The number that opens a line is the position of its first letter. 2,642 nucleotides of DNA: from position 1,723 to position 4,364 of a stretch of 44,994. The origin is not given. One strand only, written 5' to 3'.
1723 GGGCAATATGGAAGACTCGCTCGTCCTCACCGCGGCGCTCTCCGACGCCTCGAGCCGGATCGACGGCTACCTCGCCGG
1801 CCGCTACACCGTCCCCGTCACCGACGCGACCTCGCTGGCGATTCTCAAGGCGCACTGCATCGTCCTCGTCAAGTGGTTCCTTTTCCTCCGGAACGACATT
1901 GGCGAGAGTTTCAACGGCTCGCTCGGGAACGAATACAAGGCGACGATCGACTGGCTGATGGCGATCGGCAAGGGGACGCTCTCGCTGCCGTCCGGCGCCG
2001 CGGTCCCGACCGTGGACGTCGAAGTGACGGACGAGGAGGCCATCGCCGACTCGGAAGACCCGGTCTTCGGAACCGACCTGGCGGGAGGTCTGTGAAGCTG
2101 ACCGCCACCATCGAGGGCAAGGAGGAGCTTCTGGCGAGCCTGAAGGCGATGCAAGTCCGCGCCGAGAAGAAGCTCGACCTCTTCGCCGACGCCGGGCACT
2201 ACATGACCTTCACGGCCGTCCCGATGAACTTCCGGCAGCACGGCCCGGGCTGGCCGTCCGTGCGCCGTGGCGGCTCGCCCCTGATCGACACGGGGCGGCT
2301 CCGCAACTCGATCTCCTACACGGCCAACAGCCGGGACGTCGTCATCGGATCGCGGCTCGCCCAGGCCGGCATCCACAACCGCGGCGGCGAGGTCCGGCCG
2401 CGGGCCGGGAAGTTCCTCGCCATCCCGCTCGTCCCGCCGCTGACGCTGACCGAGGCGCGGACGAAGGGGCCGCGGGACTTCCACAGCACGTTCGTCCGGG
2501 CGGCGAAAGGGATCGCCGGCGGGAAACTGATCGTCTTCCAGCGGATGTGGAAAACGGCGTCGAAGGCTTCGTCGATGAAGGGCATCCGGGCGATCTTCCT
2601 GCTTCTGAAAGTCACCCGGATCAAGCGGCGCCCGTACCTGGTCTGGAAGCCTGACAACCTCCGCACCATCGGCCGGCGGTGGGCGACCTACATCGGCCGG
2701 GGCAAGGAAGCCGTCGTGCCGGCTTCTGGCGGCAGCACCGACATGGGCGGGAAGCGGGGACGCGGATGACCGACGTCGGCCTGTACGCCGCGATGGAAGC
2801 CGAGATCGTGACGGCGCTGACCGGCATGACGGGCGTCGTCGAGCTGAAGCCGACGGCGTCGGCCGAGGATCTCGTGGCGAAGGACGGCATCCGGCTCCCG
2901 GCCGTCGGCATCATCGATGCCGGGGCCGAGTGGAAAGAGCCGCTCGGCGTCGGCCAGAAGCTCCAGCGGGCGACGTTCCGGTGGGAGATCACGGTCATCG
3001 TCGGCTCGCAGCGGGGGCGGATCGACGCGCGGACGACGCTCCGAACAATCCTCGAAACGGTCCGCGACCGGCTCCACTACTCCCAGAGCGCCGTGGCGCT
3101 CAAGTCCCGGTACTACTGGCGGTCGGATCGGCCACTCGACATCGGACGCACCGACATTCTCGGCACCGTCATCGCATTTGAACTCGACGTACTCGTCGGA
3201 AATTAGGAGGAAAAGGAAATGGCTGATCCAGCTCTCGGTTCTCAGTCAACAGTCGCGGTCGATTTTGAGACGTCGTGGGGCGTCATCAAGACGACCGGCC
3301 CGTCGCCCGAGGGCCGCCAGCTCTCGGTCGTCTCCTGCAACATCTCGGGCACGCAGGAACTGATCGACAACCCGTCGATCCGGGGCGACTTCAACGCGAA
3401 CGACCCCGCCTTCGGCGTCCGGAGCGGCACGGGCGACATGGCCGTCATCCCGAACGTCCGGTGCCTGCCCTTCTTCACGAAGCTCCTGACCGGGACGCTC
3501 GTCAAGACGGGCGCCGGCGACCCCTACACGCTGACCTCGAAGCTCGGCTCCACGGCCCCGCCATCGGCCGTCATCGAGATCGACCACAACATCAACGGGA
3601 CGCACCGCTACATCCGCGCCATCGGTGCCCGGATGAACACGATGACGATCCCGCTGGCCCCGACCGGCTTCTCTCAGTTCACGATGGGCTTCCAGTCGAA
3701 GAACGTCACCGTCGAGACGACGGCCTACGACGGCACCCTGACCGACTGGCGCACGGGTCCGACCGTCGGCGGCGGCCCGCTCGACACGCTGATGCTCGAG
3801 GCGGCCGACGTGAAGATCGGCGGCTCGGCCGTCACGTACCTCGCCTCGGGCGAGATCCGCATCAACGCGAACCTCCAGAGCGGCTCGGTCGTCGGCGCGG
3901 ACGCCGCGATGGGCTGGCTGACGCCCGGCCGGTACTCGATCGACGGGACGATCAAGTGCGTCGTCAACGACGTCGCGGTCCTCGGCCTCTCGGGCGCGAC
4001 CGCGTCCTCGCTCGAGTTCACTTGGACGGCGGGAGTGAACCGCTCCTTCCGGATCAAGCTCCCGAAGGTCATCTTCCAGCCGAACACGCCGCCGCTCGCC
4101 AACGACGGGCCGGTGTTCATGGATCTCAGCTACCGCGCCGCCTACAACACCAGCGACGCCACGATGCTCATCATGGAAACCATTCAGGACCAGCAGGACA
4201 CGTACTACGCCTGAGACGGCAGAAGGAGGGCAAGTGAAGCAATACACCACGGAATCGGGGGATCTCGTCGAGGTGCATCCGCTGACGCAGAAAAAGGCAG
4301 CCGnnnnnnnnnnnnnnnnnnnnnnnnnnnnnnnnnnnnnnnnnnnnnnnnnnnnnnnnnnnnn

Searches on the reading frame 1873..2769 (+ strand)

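Call 66: search_protein_families(library=phrogs, proteins=[window:1873-2769:+], max_evalue=0.001)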
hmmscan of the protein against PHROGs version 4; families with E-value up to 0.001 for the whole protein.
window:1873-2769:+ (298 aa): 1 family
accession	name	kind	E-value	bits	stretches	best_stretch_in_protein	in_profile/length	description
phrog_26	-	connector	3.5e-12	47.4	1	75-268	79-220/321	tail completion or Neck1 protein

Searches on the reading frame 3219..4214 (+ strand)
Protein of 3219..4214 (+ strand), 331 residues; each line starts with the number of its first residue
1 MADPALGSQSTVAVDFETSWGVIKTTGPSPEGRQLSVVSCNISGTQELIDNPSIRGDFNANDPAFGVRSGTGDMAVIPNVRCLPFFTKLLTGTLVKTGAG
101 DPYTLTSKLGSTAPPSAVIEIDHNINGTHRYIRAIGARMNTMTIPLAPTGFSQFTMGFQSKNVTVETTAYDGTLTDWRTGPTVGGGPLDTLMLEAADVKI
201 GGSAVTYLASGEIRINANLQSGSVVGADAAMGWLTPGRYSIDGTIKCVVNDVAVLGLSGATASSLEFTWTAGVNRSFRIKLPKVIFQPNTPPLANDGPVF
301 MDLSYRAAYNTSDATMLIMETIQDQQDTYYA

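Call 66: search_protein_families(library=phrogs, proteins=[window:3219-4214:+], max_evalue=0.001)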
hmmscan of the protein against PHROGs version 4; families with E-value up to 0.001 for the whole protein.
window:3219-4214:+ (331 aa): 1 family
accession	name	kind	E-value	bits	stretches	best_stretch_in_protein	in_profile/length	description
phrog_290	-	tail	2.2e-26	94.1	1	1-317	10-323/411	minor tail protein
